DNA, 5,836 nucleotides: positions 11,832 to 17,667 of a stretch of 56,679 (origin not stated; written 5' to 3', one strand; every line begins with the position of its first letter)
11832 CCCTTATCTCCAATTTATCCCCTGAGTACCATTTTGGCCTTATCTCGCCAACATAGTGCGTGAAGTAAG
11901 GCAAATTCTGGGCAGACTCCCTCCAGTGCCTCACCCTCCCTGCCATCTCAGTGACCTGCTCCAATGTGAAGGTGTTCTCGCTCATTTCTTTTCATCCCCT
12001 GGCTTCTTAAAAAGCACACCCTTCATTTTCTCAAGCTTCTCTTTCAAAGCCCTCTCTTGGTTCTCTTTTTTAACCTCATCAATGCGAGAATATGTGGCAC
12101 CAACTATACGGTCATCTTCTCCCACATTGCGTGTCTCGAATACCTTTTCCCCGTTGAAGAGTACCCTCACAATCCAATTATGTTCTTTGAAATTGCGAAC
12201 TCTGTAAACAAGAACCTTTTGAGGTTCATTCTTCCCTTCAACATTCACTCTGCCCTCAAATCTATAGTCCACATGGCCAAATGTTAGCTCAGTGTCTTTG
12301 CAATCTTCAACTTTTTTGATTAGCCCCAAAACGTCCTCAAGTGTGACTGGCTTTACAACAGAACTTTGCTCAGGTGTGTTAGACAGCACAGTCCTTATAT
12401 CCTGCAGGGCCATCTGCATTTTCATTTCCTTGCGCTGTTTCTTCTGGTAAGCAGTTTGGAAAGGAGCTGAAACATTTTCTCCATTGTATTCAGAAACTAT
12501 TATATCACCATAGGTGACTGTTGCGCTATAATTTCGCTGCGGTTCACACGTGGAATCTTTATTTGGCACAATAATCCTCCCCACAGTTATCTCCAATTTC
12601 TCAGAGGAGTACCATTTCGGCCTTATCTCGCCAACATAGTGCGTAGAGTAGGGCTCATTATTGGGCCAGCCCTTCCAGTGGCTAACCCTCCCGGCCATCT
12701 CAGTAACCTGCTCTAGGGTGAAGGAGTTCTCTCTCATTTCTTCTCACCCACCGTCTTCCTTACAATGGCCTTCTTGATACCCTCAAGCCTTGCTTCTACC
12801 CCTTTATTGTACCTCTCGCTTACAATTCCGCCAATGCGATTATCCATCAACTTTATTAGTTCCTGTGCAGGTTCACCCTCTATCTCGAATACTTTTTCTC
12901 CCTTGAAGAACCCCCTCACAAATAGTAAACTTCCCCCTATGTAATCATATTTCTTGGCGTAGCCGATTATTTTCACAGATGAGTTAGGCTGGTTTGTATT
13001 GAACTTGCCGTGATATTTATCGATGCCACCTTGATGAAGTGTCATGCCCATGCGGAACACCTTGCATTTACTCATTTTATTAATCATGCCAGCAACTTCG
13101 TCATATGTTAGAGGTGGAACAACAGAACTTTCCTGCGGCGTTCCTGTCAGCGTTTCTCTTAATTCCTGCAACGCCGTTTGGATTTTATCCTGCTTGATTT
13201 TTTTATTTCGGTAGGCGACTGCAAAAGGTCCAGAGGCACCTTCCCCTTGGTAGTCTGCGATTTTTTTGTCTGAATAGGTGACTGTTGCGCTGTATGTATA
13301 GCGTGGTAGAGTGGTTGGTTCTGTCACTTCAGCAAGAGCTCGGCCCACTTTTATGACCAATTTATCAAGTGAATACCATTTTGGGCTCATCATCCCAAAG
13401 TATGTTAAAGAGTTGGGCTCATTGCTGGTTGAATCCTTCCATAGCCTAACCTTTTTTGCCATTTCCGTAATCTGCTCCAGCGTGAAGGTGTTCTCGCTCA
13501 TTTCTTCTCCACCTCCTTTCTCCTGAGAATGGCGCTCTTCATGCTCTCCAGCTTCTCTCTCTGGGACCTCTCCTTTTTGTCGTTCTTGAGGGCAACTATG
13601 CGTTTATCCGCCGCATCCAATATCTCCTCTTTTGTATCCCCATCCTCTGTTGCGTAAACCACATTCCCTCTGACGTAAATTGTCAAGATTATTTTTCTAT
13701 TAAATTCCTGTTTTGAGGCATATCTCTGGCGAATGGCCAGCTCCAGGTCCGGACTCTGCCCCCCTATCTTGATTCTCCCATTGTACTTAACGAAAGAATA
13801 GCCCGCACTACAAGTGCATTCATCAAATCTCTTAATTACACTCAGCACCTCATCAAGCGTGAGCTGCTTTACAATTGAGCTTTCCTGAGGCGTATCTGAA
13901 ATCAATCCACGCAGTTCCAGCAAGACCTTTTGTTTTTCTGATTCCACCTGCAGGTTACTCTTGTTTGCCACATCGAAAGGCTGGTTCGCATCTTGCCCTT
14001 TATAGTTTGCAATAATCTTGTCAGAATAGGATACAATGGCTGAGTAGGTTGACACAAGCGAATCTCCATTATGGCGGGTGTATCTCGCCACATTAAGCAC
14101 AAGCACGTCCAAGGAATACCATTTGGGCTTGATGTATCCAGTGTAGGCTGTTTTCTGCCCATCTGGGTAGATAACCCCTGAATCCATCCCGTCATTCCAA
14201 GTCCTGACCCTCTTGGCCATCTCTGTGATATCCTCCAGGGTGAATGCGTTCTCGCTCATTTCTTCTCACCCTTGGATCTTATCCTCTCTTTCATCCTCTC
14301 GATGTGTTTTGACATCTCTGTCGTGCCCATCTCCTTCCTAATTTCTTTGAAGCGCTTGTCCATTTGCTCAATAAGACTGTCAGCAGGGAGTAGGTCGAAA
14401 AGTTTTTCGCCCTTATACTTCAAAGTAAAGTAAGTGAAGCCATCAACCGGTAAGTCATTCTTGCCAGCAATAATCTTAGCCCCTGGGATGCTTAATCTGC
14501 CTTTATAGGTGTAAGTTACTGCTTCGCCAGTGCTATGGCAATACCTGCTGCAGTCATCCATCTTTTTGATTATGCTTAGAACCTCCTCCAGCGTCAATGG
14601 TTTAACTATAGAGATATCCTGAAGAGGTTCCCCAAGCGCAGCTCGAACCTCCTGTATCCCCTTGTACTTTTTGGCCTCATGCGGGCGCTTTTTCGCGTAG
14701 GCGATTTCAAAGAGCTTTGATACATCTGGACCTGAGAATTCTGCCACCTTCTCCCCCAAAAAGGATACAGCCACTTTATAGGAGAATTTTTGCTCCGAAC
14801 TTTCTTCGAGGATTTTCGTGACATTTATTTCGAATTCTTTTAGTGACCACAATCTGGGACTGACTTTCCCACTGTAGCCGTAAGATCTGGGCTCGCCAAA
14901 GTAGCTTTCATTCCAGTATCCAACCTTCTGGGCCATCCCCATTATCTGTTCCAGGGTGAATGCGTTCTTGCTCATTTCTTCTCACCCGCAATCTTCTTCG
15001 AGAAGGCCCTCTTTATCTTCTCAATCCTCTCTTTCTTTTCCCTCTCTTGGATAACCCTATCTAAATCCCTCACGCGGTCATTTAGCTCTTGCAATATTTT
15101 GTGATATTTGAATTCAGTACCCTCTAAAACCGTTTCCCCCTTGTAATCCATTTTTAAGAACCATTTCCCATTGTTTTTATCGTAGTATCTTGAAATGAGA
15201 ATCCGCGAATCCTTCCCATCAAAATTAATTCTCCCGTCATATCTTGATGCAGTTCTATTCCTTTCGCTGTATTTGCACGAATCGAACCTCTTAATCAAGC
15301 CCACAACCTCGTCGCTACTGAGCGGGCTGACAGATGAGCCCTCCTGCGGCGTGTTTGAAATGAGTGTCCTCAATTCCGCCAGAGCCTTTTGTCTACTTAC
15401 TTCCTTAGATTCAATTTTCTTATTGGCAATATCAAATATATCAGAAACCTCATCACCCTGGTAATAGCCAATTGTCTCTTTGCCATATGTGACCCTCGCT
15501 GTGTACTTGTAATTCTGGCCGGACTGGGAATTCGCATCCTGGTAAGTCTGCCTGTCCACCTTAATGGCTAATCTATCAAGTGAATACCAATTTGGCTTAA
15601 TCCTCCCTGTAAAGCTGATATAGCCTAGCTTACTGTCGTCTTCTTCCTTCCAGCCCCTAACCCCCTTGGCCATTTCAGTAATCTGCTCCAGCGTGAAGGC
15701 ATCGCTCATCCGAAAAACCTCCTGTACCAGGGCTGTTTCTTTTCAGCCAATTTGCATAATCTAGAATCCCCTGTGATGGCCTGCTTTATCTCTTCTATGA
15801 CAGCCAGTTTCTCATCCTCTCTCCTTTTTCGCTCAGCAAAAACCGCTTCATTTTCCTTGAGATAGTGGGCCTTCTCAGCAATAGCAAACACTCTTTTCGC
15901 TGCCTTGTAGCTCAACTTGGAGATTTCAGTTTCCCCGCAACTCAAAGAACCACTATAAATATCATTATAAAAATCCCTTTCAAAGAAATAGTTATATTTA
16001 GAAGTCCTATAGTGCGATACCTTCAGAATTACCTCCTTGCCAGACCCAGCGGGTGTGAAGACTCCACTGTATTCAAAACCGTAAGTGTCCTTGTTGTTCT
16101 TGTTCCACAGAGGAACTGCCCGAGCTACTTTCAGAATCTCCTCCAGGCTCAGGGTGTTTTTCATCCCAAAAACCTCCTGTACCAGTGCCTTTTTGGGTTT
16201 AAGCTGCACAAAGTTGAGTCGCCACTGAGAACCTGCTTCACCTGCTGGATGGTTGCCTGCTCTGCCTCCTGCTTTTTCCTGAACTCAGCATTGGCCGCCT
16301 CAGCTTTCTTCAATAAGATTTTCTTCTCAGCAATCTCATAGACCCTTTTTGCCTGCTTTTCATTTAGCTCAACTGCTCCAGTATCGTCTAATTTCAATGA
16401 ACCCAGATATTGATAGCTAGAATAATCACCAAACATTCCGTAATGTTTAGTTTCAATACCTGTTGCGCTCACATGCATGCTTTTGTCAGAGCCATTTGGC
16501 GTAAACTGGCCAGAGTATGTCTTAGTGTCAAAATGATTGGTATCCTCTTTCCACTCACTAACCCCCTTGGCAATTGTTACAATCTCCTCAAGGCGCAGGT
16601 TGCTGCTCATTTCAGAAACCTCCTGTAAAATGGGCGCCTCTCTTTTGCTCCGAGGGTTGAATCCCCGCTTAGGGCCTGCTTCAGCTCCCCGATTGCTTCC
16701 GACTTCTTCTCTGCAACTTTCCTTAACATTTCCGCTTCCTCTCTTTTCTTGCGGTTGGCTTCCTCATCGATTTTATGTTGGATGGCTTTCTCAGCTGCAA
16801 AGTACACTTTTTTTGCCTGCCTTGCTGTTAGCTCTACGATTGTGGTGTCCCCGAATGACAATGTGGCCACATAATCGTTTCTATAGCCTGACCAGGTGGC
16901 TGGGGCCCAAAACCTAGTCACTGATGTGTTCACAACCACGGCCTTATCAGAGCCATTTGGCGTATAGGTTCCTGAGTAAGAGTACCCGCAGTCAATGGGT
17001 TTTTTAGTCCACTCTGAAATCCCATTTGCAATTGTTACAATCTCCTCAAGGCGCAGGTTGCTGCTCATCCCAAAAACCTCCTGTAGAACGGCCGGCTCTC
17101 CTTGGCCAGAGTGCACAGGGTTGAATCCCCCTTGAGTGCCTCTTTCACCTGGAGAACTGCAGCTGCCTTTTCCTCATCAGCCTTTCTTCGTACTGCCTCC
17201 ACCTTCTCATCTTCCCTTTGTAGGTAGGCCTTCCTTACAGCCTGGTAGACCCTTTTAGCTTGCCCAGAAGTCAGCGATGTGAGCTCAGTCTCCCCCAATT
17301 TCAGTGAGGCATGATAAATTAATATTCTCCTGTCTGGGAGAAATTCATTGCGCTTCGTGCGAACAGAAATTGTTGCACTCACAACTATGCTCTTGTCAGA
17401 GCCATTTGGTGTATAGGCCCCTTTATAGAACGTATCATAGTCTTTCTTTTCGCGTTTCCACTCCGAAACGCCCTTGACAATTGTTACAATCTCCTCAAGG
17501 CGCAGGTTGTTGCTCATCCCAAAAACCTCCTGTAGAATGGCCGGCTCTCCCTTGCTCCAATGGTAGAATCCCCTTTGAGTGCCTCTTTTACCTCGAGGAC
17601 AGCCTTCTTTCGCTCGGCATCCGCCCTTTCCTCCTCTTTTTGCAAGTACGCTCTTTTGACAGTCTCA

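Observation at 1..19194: Gap-free 19-kb array of at least 38 paralogous small ORFs (~49 copies of one module) with no recognisable family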

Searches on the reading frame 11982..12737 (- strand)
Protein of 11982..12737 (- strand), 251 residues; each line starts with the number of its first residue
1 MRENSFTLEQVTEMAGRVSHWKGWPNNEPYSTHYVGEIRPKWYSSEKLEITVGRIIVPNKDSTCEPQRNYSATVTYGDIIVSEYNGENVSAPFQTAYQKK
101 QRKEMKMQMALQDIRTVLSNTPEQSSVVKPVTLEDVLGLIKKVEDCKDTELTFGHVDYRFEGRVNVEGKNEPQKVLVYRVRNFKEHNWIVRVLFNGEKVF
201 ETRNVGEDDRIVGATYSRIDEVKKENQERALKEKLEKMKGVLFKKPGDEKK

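Call 4: search_protein_families(library=pfam, max_evalue=1, proteins=[window:11982-12737:-])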
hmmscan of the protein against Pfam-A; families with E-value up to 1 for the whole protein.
window:11982-12737:- (251 aa): 1 family
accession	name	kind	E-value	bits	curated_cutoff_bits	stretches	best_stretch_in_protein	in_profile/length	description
PF09373.15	PMBR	-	0.13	12.8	24.9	0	4-20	3-19/33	Pseudomurein-binding repeat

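Call 57: search_protein_families(library=phrogs, max_evalue=0.01, proteins=[window:11982-12737:-])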
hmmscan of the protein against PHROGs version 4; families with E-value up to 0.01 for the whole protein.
window:11982-12737:- (251 aa): 0 families

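Call 63: predict_structure(alignment_id=A4)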
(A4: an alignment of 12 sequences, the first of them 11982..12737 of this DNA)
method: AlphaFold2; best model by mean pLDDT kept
length: 251 residues; sequences in the alignment: 12
mean_pLDDT: 85.7   pTM: 0.70
mean pLDDT of the five models: 85.7, 85.6, 84.8, 84.6, 83.5
residues with pLDDT >= 90: 132; 70-90: 91; 50-70: 24; < 50: 4
segments of 3 or more residues with pLDDT < 50: 249-251
pLDDT, mean of each block of 10 residues (from residue 1): 84 92 84 91 83 86 78 93 94 95 90 85 62 94 87 72 90 93 83 93 92 94 91 85 58 37
secondary structure, 60 per line:
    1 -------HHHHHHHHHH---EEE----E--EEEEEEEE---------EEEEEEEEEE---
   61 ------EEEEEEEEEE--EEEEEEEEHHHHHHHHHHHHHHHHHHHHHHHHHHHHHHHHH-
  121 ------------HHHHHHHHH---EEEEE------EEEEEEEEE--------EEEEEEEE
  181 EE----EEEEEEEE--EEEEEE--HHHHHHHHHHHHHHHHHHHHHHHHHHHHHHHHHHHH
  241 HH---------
elements in order: H8-17 E21-23 E31-38 E48-57 E67-76 E79-86 H87-119 H133-141 E145-149 E156-164 E173-182 E187-194 E197-202 H205-242

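Call 67: fold_search(model_id=the predicted structure, library=pdb)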
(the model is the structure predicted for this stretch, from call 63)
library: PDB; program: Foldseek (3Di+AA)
matches with E <= 10: 530; with E <= 0.001: 0
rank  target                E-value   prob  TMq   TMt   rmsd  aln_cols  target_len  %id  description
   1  5d0q_C                1.7e-02  0.57  0.20  0.17  16.8       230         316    6  BamACDE complex, outer membrane beta-barrel assembly machinery (BAM) complex (released 2016-03-09)
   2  8v34_G                2.5e-02  0.15  0.11  0.16  21.5       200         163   11  Crystal structure of S. aureus TarK N-terminal domain (released 2024-04-03)
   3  8v34_B                4.4e-02  0.14  0.11  0.16  20.8       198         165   10  Crystal structure of S. aureus TarK N-terminal domain (released 2024-04-03)
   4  8v34_H                5.2e-02  0.14  0.12  0.17  19.1       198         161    8  Crystal structure of S. aureus TarK N-terminal domain (released 2024-04-03)
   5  7t4r_E                5.5e-02  0.12  0.12  0.15  18.9       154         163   12  CryoEM structure of the HCMV Pentamer gH/gL/UL128/UL130/UL131A in complex with THBD and neutralizing fabs MSL-109 and  (released 2022-03-23)
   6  8v34_A                7.3e-02  0.12  0.11  0.16  19.3       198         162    9  Crystal structure of S. aureus TarK N-terminal domain (released 2024-04-03)
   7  8v34_C                1.0e-01  0.10  0.11  0.16  21.0       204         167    9  Crystal structure of S. aureus TarK N-terminal domain (released 2024-04-03)
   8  8ow1_P                1.1e-01  0.15  0.16  0.15  18.4       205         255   11  Cryo-EM structure of the yeast Inner kinetochore bound to a CENP-A nucleosome. (released 2023-08-09)
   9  8cht_B                1.1e-01  0.14  0.13  0.20  20.6       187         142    7  Crystal structure of human PURA (fragment Glu57-Glu212, PUR repeat I and II) (released 2024-02-21)
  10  5x04_A                1.6e-01  0.06  0.11  0.11  20.8       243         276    9  12:0-ACP thioesterase from Umbellularia californica (released 2017-10-25)
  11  7vmw_B                1.8e-01  0.11  0.13  0.12  16.1       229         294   10  Crystal structure of LimF prenyltransferase bound with a peptide substrate and GSPP (released 2022-08-03)
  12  4koo_D                1.8e-01  0.10  0.12  0.16  19.1       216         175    6  Crystal Structure of WHY1 from Arabidopsis thaliana (released 2013-11-13)
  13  4koo_C                1.9e-01  0.13  0.13  0.19  17.7       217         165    5  Crystal Structure of WHY1 from Arabidopsis thaliana (released 2013-11-13)
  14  4bwi_B                2.3e-01  0.11  0.15  0.11  16.7       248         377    9  Structure of the phytochrome Cph2 from Synechocystis sp. PCC6803 (released 2013-10-30)
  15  3tgo_D                2.5e-01  0.41  0.17  0.21  10.3        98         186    7  Crystal structure of the E. coli BamCD complex (released 2011-09-28)
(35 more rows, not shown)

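Call 79: find_related_loci(query=A4, collection=metagenome_contigs, flank=10000)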
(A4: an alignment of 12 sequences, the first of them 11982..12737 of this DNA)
Query A4 (251 aa) in metagenome_contigs; peptide patterns used: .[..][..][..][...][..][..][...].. (x = any residue, [..] = any of these).
37 stretches matched a pattern, but none encodes a relative of the query by tblastn (E <= 1e-3).

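Call 96: search_protein_families(library=padloc, max_evalue=0.01, proteins=[window:11982-12737:-])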
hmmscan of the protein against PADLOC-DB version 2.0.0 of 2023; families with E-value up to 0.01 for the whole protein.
window:11982-12737:- (251 aa): 0 families

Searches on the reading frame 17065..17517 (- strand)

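Call 4: search_protein_families(library=pfam, max_evalue=1, proteins=[window:17065-17517:-])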
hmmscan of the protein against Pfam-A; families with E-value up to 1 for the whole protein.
window:17065-17517:- (150 aa): 1 family
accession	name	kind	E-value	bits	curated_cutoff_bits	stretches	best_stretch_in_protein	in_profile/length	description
PF04064.18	DUF384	-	0.14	12.5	24.6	1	87-108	17-38/55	Domain of unknown function (DUF384)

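Call 57: search_protein_families(library=phrogs, max_evalue=0.01, proteins=[window:17065-17517:-])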
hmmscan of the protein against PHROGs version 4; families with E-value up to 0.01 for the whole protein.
window:17065-17517:- (150 aa): 0 families

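Call 96: search_protein_families(library=padloc, max_evalue=0.01, proteins=[window:17065-17517:-])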
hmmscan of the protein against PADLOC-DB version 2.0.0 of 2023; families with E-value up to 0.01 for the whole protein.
window:17065-17517:- (150 aa): 0 families
